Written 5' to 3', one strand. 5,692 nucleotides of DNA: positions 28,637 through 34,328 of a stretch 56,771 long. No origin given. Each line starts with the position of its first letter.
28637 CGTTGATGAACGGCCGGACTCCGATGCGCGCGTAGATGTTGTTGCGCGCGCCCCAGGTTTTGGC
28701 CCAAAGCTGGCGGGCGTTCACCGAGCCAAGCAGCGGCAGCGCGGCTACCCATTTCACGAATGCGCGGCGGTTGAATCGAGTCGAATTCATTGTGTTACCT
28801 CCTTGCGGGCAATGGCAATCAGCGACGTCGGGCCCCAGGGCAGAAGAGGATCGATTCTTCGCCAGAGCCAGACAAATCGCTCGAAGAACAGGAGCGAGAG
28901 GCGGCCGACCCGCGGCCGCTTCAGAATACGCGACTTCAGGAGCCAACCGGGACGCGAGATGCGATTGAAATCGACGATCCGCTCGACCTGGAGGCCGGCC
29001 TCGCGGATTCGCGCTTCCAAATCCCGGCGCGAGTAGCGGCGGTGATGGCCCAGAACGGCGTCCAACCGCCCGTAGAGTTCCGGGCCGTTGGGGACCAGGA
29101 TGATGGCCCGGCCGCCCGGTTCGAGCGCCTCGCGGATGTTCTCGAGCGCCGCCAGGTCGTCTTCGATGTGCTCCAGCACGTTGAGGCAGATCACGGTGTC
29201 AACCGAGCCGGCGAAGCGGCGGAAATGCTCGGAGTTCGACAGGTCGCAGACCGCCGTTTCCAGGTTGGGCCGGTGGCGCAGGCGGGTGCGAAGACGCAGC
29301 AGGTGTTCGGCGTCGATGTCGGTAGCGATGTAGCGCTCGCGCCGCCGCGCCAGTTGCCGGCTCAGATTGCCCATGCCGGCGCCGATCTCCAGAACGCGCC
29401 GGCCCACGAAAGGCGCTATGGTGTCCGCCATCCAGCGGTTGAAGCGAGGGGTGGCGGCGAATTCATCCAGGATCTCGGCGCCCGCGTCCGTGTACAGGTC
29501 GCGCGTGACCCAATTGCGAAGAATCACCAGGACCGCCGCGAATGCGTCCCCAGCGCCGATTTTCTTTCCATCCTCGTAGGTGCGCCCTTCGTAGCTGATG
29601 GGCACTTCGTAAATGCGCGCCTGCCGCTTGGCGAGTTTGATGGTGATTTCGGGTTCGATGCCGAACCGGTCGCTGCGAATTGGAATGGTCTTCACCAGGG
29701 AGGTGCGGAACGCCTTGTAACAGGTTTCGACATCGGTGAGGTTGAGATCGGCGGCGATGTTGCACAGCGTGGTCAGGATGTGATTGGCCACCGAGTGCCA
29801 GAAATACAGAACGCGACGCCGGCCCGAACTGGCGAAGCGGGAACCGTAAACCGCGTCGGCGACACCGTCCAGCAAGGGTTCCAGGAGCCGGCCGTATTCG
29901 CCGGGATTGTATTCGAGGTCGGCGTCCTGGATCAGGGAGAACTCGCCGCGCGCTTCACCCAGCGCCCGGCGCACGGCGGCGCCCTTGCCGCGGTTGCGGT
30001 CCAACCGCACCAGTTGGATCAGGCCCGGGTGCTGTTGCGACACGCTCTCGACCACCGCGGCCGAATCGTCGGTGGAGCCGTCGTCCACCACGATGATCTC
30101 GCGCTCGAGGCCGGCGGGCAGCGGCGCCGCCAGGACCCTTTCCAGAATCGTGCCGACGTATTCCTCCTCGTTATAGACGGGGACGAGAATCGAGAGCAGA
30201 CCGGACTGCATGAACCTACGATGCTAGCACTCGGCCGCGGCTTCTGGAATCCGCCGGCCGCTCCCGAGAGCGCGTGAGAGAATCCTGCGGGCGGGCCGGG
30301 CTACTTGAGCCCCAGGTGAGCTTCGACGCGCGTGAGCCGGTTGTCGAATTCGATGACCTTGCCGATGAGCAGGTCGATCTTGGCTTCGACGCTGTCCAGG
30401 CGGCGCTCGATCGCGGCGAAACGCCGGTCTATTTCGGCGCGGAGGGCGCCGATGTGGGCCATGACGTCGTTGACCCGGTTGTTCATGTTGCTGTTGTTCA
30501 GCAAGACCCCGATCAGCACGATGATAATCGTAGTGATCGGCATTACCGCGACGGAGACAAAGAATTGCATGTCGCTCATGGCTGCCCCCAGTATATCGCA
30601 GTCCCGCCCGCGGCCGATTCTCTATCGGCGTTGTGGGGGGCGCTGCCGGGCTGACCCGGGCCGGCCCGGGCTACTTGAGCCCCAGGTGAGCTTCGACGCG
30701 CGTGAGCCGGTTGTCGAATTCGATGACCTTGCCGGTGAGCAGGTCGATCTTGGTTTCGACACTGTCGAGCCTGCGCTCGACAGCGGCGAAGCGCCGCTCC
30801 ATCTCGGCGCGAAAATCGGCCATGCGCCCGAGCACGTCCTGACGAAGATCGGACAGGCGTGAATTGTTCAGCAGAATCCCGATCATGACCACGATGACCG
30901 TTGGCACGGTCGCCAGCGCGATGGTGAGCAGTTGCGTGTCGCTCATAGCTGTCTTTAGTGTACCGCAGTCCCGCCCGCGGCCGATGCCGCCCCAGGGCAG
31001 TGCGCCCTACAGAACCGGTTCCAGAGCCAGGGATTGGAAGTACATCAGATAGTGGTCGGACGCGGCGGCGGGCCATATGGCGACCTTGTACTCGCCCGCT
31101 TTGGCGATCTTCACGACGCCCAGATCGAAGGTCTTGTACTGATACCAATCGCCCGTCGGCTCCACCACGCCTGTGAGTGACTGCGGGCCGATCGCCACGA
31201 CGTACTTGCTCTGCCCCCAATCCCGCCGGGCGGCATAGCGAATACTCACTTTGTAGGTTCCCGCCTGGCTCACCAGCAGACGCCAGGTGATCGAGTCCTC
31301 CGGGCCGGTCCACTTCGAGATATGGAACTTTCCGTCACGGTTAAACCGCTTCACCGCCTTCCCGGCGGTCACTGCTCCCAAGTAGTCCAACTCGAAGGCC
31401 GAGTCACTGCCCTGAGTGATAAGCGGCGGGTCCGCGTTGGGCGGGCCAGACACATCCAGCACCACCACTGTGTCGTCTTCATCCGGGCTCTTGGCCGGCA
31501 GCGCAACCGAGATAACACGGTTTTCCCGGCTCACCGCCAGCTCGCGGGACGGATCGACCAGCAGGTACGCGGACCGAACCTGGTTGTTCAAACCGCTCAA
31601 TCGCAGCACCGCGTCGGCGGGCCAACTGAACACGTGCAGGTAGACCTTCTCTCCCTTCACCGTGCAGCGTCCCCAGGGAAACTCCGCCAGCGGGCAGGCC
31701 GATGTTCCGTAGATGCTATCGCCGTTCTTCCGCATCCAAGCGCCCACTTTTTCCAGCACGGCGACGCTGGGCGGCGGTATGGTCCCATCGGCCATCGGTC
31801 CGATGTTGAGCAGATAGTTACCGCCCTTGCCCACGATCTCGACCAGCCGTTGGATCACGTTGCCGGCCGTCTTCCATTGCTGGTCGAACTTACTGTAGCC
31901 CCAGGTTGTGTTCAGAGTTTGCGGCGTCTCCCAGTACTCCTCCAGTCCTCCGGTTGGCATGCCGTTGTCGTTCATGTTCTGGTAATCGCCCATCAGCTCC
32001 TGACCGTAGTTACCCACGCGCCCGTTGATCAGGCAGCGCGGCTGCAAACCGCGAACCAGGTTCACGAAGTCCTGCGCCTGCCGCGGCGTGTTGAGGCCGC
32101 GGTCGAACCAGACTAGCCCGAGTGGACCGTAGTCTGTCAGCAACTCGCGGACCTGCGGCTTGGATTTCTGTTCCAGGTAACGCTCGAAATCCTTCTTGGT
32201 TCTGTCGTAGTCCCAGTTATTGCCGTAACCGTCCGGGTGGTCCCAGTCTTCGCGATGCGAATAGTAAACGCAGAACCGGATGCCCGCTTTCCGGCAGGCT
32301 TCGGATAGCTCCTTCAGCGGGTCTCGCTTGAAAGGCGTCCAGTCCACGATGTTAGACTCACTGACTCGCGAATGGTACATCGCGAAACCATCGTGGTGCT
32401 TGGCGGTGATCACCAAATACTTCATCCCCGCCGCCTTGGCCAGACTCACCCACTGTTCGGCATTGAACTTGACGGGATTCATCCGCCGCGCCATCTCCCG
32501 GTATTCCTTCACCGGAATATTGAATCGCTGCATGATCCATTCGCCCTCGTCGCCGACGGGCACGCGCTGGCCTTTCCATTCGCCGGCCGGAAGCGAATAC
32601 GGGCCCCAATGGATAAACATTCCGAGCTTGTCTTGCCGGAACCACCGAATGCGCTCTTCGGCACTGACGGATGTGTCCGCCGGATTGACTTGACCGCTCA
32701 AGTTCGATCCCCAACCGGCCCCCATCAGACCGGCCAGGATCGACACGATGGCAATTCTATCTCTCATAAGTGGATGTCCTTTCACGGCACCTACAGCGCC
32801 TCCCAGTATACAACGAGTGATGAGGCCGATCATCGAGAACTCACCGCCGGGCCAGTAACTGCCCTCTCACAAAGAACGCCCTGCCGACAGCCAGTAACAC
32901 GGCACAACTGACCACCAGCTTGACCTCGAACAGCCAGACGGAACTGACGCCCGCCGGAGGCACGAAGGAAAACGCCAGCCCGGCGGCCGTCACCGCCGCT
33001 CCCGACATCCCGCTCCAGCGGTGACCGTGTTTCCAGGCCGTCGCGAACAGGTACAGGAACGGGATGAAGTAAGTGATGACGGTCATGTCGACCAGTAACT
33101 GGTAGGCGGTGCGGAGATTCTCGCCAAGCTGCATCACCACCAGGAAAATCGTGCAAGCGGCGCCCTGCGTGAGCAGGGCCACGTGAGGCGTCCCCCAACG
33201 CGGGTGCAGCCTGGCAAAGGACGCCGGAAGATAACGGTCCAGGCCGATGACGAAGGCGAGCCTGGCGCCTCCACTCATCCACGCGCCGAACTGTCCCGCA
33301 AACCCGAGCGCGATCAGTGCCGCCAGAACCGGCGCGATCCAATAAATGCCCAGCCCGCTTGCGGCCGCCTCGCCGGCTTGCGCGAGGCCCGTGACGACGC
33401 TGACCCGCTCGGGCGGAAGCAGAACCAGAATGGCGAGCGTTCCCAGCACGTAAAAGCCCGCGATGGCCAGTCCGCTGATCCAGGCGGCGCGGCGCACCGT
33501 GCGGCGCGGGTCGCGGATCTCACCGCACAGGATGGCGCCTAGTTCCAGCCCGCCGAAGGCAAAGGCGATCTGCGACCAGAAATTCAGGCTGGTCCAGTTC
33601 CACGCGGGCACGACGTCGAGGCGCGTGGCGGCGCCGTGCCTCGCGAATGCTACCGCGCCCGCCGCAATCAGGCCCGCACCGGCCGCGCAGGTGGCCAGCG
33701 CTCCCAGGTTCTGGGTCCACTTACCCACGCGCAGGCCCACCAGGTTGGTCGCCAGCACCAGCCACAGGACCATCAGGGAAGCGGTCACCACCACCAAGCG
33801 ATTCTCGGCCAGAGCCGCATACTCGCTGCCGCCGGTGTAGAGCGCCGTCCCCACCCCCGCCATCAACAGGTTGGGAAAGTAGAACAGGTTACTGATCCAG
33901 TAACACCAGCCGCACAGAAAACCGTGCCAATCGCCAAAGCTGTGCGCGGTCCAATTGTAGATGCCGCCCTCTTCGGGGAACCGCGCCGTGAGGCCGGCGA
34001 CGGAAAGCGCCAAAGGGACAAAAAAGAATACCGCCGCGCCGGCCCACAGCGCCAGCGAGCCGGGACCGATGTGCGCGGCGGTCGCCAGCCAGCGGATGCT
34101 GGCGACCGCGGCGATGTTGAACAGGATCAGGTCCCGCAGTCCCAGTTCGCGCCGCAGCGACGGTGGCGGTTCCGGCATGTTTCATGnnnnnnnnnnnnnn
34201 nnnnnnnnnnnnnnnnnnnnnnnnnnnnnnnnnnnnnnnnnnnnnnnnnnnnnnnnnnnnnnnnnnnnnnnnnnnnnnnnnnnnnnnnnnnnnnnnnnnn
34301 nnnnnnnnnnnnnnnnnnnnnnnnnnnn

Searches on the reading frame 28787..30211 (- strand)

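Call 9: search_protein_families(library=pfam, proteins=[window:28787-30211:-], max_evalue=0.001)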
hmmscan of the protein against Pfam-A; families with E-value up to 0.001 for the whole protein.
window:28787-30211:- (474 aa): 13 families
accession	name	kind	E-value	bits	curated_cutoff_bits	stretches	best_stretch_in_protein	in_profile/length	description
PF00535.33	Glycos_transf_2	-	3.7e-32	112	23.3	1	7-175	1-166/168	Glycosyl transferase family 2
PF08242.18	Methyltransf_12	-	1.8e-18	67.5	30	1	274-368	1-97/98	Methyltransferase domain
PF13489.12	Methyltransf_23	-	1.8e-17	64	27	1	267-410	20-162/164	Methyltransferase domain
PF13649.12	Methyltransf_25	-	6.2e-15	56.1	27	1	273-367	1-97/97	Methyltransferase domain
PF08241.18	Methyltransf_11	-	2.1e-14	54.4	21.2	1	274-371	1-95/95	Methyltransferase domain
PF13847.12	Methyltransf_31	-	3.1e-09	37.1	27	1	270-375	4-113/145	Methyltransferase domain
PF13641.12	Glyco_tranf_2_3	-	1e-07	32.7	27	1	6-139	3-136/230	Glycosyltransferase like family 2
PF05219.18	DREV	-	1.5e-07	31.2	26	1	270-371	95-186/265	DREV methyltransferase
PF00398.26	RrnaAD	-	0.00016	21.3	24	1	272-330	33-91/263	Ribosomal RNA adenine dimethylase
PF10111.15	Glyco_tranf_2_2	-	0.00064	19.7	27.3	0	7-99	1-92/276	Glycosyltransferase like family 2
PF08003.17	Methyltransf_9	-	0.00064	19.2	23.8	1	240-371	87-217/315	Protein of unknown function (DUF1698)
PF02353.26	CMAS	-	0.00083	19.2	27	0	270-368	63-161/273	Mycolic acid cyclopropane synthetase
PF05401.17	NodS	-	0.00096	19.5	24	0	272-370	46-143/201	Nodulation protein S (NodS)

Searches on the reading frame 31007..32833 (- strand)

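Call 8: search_protein_families(library=pfam, proteins=[window:31007-32833:-], max_evalue=0.001)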
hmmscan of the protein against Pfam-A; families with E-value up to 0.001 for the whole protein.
window:31007-32833:- (608 aa): 4 families
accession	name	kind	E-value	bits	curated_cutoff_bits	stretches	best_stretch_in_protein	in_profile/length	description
PF01120.23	Alpha_L_fucos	-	9.7e-92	308.5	25.2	1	47-372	12-345/345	Alpha-L-fucosidase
PF14871.12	GHL6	-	1.3e-07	32.4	35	1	124-199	1-70/132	Hypothetical glycosyl hydrolase 6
PF16871.11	DUF5077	-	7.1e-06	26.6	24.6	1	494-602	16-115/122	Domain of unknown function (DUF5077)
PF25275.1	Golvesin_C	-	6.1e-05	23.5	31.6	0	497-554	27-83/132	Golvesin C-terminal domain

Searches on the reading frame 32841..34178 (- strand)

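Call 8: search_protein_families(library=pfam, proteins=[window:32841-34178:-], max_evalue=0.001)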
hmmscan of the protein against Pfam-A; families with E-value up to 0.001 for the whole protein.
window:32841-34178:- (445 aa): 2 families
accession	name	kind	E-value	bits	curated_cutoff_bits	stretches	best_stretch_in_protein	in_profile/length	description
PF13520.12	AA_permease_2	-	3.3e-41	142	27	1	12-387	1-376/427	Amino acid permease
PF00324.27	AA_permease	-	1.8e-24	86.7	24.6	1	28-380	17-377/470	Amino acid permease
